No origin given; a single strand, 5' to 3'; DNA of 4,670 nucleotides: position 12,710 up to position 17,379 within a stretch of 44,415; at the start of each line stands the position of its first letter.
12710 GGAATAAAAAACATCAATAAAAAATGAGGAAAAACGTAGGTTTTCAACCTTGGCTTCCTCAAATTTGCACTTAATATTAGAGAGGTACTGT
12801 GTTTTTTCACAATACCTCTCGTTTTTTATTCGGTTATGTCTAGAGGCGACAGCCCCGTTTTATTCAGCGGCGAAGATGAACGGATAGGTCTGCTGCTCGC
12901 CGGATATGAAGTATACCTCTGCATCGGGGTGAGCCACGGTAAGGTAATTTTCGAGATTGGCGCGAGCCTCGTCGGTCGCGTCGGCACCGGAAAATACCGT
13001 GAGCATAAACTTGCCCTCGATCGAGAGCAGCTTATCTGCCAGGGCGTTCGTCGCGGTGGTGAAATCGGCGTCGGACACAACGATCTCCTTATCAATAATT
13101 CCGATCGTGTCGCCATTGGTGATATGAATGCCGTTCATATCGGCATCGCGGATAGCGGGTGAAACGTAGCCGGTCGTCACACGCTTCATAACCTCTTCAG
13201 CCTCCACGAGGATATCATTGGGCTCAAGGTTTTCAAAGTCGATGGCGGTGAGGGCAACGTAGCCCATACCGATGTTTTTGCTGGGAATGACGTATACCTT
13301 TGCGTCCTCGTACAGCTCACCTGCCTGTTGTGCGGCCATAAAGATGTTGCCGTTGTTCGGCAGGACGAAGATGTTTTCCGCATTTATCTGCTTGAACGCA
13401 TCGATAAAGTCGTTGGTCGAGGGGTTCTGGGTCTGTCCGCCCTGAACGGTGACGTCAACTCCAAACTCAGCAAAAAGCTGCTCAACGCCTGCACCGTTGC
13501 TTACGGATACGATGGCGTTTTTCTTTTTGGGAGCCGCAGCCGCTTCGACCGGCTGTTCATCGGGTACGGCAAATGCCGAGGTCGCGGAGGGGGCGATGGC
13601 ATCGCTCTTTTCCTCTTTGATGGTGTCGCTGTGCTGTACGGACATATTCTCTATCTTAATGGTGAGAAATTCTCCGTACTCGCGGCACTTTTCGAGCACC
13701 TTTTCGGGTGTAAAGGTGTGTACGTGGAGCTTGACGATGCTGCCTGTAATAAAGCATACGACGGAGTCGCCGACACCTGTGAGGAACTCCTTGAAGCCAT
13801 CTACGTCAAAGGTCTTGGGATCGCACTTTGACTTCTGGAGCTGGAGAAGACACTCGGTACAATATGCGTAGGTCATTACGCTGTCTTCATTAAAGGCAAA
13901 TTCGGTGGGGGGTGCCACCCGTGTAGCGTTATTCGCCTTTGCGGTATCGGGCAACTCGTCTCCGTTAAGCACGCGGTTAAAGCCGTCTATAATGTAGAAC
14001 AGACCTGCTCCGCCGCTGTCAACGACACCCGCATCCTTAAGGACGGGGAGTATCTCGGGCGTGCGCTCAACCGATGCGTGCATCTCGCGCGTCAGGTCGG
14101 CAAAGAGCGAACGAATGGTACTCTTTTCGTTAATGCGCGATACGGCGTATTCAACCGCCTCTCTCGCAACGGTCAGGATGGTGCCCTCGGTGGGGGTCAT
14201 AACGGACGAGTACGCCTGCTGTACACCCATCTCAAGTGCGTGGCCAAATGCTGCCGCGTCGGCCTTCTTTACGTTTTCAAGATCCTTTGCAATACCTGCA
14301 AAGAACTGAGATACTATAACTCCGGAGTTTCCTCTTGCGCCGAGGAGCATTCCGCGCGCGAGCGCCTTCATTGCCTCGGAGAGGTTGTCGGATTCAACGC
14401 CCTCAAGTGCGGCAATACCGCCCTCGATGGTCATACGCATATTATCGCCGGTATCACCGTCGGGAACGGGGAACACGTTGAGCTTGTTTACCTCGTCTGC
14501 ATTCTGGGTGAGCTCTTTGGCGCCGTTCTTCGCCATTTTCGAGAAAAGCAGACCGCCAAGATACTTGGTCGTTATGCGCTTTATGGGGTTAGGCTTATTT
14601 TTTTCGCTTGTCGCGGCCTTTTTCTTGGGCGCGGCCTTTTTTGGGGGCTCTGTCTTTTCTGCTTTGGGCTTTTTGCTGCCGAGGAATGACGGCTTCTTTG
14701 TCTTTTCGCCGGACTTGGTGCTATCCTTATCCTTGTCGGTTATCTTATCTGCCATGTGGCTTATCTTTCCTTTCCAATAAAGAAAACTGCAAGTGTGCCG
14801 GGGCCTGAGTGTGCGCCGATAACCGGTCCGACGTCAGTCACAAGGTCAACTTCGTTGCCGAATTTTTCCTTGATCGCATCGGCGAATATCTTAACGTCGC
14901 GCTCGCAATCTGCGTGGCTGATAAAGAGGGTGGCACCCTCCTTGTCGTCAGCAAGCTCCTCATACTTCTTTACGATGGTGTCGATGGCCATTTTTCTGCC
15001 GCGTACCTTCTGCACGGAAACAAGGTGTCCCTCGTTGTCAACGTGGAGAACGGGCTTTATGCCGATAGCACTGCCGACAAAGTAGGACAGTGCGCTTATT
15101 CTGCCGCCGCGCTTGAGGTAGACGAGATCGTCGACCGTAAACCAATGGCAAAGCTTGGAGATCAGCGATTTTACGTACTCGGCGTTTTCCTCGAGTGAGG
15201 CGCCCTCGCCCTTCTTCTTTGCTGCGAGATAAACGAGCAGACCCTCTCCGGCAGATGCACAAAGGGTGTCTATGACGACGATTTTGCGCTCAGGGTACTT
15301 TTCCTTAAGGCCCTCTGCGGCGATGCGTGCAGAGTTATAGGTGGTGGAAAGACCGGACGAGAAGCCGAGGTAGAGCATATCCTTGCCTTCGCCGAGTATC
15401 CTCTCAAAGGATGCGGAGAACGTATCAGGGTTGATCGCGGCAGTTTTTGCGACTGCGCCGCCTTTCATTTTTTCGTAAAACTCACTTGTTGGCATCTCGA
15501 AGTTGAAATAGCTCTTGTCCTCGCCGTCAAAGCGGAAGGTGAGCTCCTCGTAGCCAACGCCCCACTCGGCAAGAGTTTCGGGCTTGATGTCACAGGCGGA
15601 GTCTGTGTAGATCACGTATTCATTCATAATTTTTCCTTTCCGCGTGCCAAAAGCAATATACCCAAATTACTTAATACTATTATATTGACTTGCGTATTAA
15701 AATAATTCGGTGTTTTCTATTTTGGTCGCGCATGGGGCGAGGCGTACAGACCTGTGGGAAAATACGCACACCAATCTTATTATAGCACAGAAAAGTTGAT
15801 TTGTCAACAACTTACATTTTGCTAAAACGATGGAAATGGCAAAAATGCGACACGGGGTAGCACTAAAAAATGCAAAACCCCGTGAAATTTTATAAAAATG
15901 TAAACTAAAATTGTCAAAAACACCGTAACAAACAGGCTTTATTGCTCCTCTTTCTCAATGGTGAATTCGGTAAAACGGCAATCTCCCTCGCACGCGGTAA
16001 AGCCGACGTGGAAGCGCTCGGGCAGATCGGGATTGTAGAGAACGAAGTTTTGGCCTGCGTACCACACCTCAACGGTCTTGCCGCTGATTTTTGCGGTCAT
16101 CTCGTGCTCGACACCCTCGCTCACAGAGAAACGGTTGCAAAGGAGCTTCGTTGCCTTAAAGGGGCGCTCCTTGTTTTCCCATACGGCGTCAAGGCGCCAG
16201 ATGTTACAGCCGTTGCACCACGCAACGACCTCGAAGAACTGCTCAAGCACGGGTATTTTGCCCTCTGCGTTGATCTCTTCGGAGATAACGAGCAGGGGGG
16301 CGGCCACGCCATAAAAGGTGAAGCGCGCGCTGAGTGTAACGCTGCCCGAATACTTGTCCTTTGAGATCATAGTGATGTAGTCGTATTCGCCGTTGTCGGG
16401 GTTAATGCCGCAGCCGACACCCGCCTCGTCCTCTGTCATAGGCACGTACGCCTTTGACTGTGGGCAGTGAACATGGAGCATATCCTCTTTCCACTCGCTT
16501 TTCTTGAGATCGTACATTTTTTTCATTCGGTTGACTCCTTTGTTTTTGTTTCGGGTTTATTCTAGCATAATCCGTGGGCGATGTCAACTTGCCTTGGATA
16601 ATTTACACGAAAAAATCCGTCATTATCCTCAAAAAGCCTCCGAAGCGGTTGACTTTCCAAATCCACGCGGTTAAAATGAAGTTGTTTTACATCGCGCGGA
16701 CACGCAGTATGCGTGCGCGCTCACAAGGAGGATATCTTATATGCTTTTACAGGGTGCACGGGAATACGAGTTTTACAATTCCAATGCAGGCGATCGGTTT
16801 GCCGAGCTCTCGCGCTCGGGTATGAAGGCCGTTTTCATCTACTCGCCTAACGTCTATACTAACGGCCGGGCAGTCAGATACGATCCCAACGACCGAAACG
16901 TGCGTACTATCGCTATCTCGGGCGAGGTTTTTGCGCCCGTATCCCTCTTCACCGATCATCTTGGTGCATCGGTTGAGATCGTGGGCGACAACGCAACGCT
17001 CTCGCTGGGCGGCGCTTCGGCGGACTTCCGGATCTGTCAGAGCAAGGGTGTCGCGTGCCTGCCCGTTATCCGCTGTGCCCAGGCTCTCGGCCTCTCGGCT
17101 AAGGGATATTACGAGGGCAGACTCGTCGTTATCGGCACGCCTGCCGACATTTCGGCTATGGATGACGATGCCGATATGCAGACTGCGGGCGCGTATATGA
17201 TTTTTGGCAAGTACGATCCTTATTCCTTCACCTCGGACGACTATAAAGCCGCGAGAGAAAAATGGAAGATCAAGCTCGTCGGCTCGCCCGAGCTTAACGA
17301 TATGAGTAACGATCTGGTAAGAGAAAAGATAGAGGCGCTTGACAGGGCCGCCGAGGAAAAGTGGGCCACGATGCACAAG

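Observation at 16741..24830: Three head-to-tail PL8-like lyase modules, all leaderless, two fused into one 1822-aa protein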

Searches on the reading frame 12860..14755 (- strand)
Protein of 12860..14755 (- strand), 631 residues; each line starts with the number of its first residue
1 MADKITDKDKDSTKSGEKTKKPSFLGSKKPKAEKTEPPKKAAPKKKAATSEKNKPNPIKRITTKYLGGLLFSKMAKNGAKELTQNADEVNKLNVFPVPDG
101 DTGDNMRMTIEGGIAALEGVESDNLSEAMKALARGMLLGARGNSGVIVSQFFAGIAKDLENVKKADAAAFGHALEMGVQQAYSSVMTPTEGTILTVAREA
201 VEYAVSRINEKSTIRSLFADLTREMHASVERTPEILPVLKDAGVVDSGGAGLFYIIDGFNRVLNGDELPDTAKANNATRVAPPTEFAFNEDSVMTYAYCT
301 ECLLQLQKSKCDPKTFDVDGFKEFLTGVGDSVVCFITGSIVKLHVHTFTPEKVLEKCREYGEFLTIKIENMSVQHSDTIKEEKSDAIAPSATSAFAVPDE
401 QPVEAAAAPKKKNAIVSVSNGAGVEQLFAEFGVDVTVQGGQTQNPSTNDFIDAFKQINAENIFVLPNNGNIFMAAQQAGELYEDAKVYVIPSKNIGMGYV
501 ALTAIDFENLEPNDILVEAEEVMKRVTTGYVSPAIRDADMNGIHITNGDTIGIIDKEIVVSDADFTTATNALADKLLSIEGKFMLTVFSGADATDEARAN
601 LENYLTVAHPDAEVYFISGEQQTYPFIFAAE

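Call 9: search_protein_families(library=pfam, proteins=[window:12860-14755:-], max_evalue=0.001)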
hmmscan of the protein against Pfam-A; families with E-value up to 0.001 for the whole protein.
window:12860-14755:- (631 aa): 3 families
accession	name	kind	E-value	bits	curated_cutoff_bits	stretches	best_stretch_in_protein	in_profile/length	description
PF13684.11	FakA-like_C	-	5.8e-63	212.6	23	1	414-631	1-216/216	Fatty acid kinase subunit A-like, C-terminal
PF02734.22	Dak2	-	4.7e-40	137.8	27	1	96-259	1-172/174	DAK2 domain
PF21645.3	FakA-like_M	-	5.1e-24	84.4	24.9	1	296-376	2-78/80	Fatty acid kinase subunit A-like, middle domain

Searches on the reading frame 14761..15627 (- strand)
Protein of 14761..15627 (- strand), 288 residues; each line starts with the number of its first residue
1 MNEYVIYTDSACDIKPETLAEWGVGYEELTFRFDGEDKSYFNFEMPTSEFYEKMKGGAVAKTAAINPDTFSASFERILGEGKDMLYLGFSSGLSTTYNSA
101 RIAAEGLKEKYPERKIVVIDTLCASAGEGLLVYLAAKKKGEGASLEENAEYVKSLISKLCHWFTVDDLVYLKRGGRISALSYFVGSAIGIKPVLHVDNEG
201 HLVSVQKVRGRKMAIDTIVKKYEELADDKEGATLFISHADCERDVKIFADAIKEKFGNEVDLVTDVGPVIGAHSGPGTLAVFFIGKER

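Call 9: search_protein_families(library=pfam, proteins=[window:14761-15627:-], max_evalue=0.001)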
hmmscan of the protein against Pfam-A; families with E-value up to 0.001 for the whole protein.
window:14761-15627:- (288 aa): 2 families
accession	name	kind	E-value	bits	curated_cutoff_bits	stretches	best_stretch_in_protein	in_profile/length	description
PF02645.21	DegV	-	3e-70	237.2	27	1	6-284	4-278/280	Uncharacterised protein, DegV family COG1307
PF13684.11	FakA-like_C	-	1.3e-07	31.7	23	1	99-287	61-216/216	Fatty acid kinase subunit A-like, C-terminal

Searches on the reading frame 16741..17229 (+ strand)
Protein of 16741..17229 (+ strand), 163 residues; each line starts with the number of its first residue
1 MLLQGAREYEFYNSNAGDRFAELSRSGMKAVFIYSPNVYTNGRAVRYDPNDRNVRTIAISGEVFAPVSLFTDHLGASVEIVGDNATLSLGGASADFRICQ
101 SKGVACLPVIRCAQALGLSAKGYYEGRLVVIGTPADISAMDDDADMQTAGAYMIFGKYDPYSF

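Call 18: search_protein_families(library=pfam, proteins=[window:16741-17229:+], max_evalue=10)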
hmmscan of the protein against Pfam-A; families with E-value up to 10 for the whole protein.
seq(163 aa): 2 families
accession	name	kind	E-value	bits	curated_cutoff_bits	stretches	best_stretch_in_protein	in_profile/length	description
PF10468.14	Inhibitor_I68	-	0.046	14.6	25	1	92-122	9-39/87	Carboxypeptidase inhibitor I68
PF07833.16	Cu_amine_oxidN1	-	0.14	12.6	24.2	1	54-88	11-45/108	Copper amine oxidase N-terminal domain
